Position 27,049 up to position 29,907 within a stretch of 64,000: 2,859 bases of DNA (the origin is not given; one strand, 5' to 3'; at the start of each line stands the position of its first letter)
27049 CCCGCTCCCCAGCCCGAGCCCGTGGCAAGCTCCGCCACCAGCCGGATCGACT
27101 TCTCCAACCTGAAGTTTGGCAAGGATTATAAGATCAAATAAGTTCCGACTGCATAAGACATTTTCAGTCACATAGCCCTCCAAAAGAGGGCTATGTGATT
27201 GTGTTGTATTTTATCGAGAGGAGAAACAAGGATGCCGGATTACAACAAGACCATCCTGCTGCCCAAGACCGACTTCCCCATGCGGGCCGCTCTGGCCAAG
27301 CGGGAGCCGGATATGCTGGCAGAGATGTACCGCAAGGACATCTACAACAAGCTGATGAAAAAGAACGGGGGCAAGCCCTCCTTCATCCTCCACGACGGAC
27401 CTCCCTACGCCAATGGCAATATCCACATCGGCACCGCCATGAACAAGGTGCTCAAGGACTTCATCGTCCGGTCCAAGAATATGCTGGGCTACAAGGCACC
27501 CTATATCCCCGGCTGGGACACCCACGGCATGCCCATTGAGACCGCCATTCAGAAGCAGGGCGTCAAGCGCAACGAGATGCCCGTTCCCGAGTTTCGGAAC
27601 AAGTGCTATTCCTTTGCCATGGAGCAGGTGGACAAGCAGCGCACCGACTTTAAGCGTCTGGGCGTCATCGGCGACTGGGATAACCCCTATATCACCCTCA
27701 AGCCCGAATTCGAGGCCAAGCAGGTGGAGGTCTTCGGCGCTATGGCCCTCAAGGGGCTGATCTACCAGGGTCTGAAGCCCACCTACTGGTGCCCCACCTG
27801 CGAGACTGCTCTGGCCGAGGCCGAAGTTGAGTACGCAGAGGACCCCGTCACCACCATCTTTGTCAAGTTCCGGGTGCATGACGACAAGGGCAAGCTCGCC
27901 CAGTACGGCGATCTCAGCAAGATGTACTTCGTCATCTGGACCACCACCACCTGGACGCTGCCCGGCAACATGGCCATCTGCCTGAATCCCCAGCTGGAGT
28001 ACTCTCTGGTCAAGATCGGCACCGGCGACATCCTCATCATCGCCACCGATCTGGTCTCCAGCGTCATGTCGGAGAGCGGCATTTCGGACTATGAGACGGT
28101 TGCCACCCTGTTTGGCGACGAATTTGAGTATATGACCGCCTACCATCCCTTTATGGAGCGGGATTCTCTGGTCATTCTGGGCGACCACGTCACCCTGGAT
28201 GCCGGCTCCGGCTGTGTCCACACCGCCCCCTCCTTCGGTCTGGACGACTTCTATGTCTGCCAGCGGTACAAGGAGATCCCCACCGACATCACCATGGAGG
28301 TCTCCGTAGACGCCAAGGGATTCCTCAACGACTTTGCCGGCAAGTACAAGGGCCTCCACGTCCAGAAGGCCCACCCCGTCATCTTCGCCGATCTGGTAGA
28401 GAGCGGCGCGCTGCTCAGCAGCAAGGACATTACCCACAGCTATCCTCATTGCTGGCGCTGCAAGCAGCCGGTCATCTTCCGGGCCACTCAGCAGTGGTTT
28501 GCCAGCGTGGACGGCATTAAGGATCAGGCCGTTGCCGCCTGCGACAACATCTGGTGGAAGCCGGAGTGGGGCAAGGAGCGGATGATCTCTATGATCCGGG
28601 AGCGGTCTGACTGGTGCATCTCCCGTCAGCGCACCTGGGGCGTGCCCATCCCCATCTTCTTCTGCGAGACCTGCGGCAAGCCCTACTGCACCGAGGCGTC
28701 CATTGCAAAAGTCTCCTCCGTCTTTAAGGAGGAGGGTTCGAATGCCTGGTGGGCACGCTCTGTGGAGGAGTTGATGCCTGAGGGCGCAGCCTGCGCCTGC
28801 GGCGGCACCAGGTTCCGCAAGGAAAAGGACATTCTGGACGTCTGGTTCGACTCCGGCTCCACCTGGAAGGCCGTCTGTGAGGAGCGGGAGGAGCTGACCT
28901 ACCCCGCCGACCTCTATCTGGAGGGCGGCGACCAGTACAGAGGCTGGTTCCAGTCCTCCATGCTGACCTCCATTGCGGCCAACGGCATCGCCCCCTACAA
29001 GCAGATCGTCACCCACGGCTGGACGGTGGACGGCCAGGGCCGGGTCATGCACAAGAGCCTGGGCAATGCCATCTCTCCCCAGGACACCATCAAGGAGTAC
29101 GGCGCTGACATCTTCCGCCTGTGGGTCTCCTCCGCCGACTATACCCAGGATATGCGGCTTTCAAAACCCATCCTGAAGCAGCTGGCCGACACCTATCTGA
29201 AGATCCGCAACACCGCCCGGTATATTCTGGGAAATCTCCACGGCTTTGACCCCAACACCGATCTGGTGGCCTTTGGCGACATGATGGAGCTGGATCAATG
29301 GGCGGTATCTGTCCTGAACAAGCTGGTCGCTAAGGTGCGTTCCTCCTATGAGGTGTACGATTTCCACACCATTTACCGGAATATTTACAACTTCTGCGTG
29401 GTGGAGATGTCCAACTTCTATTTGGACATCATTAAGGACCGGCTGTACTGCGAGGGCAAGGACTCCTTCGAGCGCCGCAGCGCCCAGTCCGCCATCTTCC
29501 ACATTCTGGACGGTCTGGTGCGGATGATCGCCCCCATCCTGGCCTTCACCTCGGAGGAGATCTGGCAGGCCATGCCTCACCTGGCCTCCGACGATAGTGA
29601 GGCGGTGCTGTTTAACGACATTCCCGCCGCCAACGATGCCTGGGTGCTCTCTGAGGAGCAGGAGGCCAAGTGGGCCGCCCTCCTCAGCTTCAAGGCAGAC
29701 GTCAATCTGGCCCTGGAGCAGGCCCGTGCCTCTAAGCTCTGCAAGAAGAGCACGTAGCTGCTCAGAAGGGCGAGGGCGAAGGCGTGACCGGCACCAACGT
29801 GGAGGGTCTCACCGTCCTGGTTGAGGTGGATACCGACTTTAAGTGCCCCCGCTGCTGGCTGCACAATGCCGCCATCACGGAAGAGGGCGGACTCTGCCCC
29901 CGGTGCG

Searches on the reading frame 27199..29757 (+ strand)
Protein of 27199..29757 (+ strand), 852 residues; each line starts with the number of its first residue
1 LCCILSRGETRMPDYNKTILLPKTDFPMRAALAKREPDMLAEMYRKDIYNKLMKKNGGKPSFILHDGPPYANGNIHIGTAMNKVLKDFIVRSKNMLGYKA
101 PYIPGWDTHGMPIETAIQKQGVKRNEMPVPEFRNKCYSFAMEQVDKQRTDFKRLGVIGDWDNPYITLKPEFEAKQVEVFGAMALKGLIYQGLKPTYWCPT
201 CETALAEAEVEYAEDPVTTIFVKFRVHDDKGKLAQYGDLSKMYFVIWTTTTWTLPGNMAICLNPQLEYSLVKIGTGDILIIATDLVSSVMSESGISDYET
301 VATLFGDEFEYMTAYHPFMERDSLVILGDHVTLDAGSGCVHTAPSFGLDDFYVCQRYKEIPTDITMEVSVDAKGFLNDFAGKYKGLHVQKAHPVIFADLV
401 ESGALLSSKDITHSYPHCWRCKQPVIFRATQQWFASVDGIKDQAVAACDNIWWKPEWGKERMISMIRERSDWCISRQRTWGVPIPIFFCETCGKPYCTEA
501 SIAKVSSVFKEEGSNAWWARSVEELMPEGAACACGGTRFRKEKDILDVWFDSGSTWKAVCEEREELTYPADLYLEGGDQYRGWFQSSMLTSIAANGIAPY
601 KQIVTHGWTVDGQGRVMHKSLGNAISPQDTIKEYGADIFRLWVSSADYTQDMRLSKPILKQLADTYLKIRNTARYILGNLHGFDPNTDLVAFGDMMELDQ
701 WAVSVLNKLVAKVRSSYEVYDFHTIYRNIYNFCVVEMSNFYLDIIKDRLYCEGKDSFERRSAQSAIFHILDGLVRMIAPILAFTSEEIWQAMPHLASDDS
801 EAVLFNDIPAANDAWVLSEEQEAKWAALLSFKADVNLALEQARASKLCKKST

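Call 78: search_protein_families(library=pfam, proteins=[window:27199-29757:+], max_evalue=0.00001)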
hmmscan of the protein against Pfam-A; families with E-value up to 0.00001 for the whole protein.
window:27199-29757:+ (852 aa): 4 families
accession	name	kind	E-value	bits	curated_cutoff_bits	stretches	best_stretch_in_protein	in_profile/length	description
PF00133.28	tRNA-synt_1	-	7.3e-136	453.6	22.7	1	44-655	7-414/414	tRNA synthetases class I (I, L, M and V)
PF08264.19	Anticodon_1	-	1.3e-32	113.2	25.1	1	699-851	1-141/148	Anticodon-binding domain of tRNA ligase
PF09334.17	tRNA-synt_1g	-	6.7e-24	84.8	20.1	1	69-211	8-136/391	tRNA synthetases class I (M)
PF01406.26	tRNA-synt_1e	-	6.2e-06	26.2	27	0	585-661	223-298/301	tRNA synthetases class I (C) catalytic domain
